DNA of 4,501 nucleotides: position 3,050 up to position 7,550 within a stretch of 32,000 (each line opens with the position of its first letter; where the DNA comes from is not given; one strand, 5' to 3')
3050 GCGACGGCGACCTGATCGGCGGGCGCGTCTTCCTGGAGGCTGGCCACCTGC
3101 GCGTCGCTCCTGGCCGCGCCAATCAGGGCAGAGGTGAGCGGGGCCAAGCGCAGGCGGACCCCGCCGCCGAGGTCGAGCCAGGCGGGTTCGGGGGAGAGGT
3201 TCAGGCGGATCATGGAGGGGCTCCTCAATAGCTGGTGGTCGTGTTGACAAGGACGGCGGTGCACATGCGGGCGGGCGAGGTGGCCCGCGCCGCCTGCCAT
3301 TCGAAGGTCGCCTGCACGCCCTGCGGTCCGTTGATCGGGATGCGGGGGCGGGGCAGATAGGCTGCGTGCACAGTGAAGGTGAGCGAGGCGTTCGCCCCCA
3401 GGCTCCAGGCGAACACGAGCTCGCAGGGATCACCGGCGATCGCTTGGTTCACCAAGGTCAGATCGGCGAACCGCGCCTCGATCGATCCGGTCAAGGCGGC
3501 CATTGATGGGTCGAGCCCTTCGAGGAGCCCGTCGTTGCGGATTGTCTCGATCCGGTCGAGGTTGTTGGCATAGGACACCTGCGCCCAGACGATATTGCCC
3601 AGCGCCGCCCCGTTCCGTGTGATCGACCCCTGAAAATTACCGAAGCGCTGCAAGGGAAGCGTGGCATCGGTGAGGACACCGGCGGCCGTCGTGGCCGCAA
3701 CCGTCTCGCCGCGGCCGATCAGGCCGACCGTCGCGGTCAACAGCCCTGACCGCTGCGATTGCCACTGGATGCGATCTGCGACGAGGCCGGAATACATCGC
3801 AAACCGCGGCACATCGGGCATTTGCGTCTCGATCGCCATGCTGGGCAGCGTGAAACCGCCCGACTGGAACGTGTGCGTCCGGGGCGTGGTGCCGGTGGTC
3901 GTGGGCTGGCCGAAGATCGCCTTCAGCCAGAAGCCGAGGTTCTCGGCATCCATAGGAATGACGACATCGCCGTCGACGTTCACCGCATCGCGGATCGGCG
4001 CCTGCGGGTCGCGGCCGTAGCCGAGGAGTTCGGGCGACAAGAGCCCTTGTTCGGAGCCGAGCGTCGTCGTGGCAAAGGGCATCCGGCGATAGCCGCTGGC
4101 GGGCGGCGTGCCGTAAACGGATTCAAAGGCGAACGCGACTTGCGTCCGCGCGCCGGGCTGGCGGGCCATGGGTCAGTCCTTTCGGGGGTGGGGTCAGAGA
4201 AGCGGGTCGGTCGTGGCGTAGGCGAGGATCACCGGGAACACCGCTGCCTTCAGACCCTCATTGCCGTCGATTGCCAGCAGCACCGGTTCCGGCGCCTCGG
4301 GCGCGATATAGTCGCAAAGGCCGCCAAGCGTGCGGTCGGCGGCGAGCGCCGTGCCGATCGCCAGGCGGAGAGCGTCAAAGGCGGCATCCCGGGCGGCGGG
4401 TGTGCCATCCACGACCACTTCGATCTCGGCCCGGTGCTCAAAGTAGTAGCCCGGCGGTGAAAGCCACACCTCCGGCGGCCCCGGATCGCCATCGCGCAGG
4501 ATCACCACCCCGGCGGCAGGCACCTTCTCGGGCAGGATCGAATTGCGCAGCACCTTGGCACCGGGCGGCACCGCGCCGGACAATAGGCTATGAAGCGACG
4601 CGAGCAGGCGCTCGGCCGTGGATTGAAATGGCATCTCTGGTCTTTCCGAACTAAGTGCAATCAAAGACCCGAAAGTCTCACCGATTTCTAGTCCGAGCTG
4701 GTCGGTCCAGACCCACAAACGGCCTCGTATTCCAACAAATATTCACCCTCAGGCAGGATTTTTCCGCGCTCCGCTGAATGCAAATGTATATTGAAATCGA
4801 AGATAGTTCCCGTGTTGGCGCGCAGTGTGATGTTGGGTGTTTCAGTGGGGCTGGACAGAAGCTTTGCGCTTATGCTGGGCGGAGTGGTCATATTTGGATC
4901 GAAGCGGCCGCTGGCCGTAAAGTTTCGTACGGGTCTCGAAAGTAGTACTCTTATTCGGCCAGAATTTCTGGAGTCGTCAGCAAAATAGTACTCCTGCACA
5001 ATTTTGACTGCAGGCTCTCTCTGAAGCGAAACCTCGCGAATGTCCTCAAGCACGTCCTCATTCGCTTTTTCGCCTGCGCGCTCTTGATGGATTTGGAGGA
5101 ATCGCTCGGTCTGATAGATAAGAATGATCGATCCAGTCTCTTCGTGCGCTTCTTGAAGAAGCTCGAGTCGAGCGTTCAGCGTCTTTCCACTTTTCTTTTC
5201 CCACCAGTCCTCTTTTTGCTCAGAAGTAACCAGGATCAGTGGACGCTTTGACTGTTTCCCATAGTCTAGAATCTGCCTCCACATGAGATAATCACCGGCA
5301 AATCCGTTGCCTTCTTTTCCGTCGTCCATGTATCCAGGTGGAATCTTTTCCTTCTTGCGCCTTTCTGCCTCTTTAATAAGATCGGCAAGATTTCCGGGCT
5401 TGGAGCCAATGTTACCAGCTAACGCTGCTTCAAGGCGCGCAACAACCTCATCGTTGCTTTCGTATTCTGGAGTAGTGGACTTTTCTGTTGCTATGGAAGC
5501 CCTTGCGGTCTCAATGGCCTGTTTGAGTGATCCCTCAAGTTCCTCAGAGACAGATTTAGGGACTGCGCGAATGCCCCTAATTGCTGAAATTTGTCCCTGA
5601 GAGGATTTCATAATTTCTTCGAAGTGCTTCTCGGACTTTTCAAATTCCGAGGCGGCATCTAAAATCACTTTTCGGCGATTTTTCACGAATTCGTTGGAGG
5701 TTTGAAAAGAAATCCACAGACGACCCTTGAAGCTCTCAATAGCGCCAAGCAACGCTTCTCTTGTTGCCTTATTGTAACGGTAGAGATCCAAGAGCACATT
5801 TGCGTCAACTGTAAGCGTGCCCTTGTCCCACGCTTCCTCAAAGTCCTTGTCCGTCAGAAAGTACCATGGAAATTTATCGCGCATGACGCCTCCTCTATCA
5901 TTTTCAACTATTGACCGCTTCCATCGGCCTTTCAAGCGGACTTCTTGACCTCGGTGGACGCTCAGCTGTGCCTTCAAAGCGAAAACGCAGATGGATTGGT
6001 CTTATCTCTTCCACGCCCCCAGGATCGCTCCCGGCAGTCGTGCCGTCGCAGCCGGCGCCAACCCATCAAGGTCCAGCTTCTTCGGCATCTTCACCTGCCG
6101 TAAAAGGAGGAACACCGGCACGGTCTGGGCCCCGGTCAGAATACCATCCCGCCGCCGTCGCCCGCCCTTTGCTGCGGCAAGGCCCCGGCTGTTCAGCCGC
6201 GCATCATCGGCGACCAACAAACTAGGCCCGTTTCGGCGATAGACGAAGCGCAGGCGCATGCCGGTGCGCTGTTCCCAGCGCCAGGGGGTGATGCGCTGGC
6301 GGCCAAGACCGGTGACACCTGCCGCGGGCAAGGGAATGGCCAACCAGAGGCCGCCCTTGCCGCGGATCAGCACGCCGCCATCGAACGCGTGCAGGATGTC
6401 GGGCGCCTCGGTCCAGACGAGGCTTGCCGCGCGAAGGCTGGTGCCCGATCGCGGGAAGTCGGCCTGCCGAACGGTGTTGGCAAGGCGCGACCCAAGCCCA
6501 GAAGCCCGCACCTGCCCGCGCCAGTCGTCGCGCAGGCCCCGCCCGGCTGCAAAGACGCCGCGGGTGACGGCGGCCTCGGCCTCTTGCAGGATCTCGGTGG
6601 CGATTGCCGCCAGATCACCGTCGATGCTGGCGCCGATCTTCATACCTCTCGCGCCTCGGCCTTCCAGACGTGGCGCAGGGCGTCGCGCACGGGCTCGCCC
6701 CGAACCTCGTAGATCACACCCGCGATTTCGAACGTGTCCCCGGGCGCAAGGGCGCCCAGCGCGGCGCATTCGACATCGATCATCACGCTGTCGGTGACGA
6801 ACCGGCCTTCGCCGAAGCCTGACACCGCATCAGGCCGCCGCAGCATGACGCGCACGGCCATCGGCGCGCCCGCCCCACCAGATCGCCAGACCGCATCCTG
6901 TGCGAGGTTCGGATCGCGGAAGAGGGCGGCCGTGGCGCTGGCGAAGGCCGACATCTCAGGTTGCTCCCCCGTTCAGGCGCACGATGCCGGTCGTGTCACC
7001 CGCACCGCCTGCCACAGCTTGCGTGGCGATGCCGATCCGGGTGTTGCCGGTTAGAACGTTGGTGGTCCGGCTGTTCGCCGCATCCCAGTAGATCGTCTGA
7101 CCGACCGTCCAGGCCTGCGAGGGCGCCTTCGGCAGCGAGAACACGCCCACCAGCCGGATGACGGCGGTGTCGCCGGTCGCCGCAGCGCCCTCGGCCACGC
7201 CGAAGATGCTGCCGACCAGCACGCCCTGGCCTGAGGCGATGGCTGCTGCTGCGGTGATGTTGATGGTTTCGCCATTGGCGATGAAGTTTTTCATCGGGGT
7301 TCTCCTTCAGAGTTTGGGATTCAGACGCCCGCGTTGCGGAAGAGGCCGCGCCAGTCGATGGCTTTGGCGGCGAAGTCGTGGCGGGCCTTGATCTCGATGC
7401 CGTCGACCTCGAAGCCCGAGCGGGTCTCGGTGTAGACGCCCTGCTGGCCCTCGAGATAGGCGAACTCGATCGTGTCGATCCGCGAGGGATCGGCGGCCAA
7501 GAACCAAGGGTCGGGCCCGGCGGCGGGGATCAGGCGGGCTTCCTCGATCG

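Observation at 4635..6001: AT-rich PIN-like nuclease moron inserted in the middle of the neck/tail module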

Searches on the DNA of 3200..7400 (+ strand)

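Call 13: search_dna_similar(query=window:3200-7400:+, collection=phages, mode=distant, max_rows=30)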
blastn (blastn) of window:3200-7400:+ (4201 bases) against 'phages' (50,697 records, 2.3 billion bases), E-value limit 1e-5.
Records with a match: 22; places in all: 22; records where one place covers at least 80% of the query: 0.
Best place of each record, by identity: 80-90% 9; 60-80% 13.
By first word of the organism name: Rhodobacter 11; Ralstonia 9; Nostoc 1; Synechococcus 1.
By host as written in the record: Rhodobacter capsulatus YW1 11; Ralstonia solanacearum 7; Nostoc sp. 1; Synechococcus elongatus PCC 7942 = FACHB-805 1; Ralstonia solanacearum R300, UW27 1; Ralstonia solanacearum R286, UW275 1.
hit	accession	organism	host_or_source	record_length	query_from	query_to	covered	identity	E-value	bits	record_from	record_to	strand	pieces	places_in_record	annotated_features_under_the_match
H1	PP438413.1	Nostoc phage Nsp-JY21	Nostoc sp.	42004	26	3063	25%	65.9%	7e-42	241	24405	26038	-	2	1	hypothetical protein (x2) | minor tail protein | tail assembly chaperone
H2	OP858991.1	Synechococcus phage Sc-Yong805-1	Synechococcus elongatus PCC 7942 = ...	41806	26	3063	25%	65.9%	7e-42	241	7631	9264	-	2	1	site-specific tyrosine recombinase | acyl-CoA transferase | hypothetical protein (x2)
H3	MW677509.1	Rhodobacter phage RcBaka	Rhodobacter capsulatus YW1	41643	53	4199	18%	72.3%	3e-34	407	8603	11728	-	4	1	15: tail tube protein | 13: minor tail protein | 14: minor tail protein | 11: hypothetical protein | 12: head-tail attachment protein | and 1 other names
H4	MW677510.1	Rhodobacter phage RcDormio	Rhodobacter capsulatus YW1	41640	53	4199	18%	72.3%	3e-34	407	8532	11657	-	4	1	14: tail tube protein | 12: minor tail protein | 13: minor tail protein | 10: hypothetical protein | 11: head-tail attachment protein | and 1 other names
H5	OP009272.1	Rhodobacter phage RcKai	Rhodobacter capsulatus YW1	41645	53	4199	18%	72.3%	3e-34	407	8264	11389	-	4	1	tail tube protein | minor tail protein (x2) | hypothetical protein | head-tail attachment protein | major capsid and protease fusion protein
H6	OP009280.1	Rhodobacter phage RcMeacham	Rhodobacter capsulatus YW1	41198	53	4199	18%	72.3%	3e-34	407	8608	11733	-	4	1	tail tube protein | minor tail protein (x2) | hypothetical protein | head-tail attachment protein | major capsid and protease fusion protein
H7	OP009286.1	Rhodobacter phage RcSwan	Rhodobacter capsulatus YW1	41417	53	4199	18%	72.3%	3e-34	407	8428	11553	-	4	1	tail tube protein | minor tail protein (x2) | hypothetical protein | head-tail attachment protein | major capsid and protease fusion protein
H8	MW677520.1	Rhodobacter phage RcOceanus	Rhodobacter capsulatus YW1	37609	53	4199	18%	72.3%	1e-32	408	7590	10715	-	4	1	13: tail tube protein | 11: minor tail protein | 12: minor tail protein | 9: hypothetical protein | 10: head-tail attachment protein | and 1 other names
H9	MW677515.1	Rhodobacter phage RcHotPocket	Rhodobacter capsulatus YW1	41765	53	4199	18%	72.2%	3e-34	403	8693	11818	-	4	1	15: tail tube protein | 13: minor tail protein | 14: minor tail protein | 11: hypothetical protein | 12: head-tail attachment protein | and 1 other names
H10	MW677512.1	Rhodobacter phage RcFrancesLouise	Rhodobacter capsulatus YW1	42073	53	4199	18%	72.2%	1e-32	403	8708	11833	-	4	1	15: tail tube protein | 13: minor tail protein | 14: minor tail protein | 11: hypothetical protein | 12: head-tail attachment protein | and 1 other names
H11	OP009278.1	Rhodobacter phage RcMamaDuck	Rhodobacter capsulatus YW1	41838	53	4199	18%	72.2%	1e-32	403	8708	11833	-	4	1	tail tube protein | minor tail protein (x2) | hypothetical protein | head-tail attachment protein | major capsid and protease fusion protein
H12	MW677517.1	Rhodobacter phage RcKemmy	Rhodobacter capsulatus YW1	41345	53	4199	15%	71.2%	6e-24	323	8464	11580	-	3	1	14: tail tube protein | 12: minor tail protein | 13: minor tail protein | 10: hypothetical protein | 11: head-tail attachment protein | and 1 other names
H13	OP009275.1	Rhodobacter phage RcKvothe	Rhodobacter capsulatus YW1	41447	53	4199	13%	74.1%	3e-34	342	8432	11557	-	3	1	tail tube protein | minor tail protein (x2) | hypothetical protein | head-tail attachment protein | major capsid and protease fusion protein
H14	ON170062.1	Ralstonia phage YO023_3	Ralstonia solanacearum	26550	4127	4195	2%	87.0%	4e-13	85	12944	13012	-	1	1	record has no annotation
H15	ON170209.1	Ralstonia phage YO122_2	Ralstonia solanacearum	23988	4127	4195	2%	87.0%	4e-13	85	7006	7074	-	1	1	record has no annotation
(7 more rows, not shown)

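Call 15: get_annotated_region(hit=H3, flank=3000)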
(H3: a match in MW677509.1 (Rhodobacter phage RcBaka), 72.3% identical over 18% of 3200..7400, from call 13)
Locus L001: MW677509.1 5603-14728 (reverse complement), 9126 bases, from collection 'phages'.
description: Rhodobacter phage RcBaka, complete genome.
organism: Rhodobacter phage RcBaka (NCBI taxid 2835966)
taxonomy: Viruses; Duplodnaviria; Heunggongvirae; Uroviricota; Caudoviricetes
host: Rhodobacter capsulatus YW1; source: water; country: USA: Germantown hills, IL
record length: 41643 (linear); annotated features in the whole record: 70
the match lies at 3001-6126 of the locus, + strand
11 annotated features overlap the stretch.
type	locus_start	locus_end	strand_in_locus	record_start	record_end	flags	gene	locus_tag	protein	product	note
CDS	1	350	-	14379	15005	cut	19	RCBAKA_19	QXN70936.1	minor tail protein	-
CDS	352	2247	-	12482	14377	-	18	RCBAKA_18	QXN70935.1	tape measure protein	-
CDS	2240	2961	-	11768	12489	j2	17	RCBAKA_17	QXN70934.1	tail assembly chaperone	-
CDS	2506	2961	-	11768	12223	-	16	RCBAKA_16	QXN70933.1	tail assembly chaperone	-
CDS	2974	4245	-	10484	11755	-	15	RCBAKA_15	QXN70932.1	tail tube protein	-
CDS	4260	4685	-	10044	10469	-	14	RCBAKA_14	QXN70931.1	minor tail protein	-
CDS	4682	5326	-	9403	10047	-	13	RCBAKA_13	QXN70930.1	minor tail protein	-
CDS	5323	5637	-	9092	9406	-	12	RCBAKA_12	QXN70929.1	head-tail attachment protein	-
CDS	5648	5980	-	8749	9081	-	11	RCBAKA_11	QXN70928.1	hypothetical protein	-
CDS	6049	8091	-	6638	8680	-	10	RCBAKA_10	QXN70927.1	major capsid and protease fusion protein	-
CDS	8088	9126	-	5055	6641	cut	9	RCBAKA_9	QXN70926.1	portal protein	-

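Call 16: get_annotated_region(hit=H1, flank=4000)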
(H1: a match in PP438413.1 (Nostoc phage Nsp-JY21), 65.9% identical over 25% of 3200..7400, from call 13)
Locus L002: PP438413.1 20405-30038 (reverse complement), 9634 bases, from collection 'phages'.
description: Nostoc phage Nsp-JY21, complete genome.
organism: Nostoc phage Nsp-JY21 (NCBI taxid 3128152)
taxonomy: Viruses; Duplodnaviria; Heunggongvirae; Uroviricota; Caudoviricetes
host: Nostoc sp.; source: China; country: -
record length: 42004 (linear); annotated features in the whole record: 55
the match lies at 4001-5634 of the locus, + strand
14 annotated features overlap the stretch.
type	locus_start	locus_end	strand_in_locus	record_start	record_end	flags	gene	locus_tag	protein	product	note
CDS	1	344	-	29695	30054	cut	-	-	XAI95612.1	hypothetical protein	-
CDS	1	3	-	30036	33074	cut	-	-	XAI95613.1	minor tail protein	-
CDS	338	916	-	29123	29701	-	-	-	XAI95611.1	hypothetical protein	-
CDS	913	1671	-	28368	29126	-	-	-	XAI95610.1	hypothetical protein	-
CDS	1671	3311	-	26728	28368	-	-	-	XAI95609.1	hypothetical protein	-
CDS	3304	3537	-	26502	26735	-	-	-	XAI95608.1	tail assembly chaperone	-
CDS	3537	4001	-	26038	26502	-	-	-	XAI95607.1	tail assembly chaperone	-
CDS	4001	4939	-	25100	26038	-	-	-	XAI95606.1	hypothetical protein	-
CDS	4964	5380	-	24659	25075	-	-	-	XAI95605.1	minor tail protein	-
CDS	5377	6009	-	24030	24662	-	-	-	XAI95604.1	hypothetical protein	-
CDS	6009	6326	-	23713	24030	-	-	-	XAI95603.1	head-tail attachment protein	-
CDS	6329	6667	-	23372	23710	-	-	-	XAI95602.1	hypothetical protein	-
CDS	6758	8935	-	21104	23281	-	-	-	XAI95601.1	major head protein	-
CDS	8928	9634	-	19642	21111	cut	-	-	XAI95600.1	portal protein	-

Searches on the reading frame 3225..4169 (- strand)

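Call 11: search_protein_families(library=phrogs, proteins=[window:3225-4169:-], max_evalue=0.001)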
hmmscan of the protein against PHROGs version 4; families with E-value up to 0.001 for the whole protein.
window:3225-4169:- (314 aa): 1 family
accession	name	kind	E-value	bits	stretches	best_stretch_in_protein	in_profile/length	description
phrog_290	-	tail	2e-69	235.9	1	1-313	11-335/411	minor tail protein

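Call 12: search_protein_families(library=pfam, proteins=[window:3225-4169:-], max_evalue=0.001)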
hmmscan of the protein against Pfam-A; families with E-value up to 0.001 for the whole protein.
window:3225-4169:- (314 aa): 1 family
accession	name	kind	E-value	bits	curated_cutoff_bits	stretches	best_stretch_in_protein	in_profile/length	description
PF18906.5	Phage_tube_2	-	1.2e-55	189.4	27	1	6-293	1-266/266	Phage tail tube protein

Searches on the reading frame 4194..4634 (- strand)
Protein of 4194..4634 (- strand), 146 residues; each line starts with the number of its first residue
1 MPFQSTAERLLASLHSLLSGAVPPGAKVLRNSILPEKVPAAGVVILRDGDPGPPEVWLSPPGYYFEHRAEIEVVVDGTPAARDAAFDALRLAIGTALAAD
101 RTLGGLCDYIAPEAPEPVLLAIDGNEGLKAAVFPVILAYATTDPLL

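Call 11: search_protein_families(library=phrogs, proteins=[window:4194-4634:-], max_evalue=0.001)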
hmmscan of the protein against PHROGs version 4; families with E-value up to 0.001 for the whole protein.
window:4194-4634:- (146 aa): 1 family
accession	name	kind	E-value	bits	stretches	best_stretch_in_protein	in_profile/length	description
phrog_4204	-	connector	6e-40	137.7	1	5-146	3-144/147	tail terminator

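Call 12: search_protein_families(library=pfam, proteins=[window:4194-4634:-], max_evalue=0.001)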
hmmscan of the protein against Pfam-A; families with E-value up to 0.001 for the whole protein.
window:4194-4634:- (146 aa): 0 families
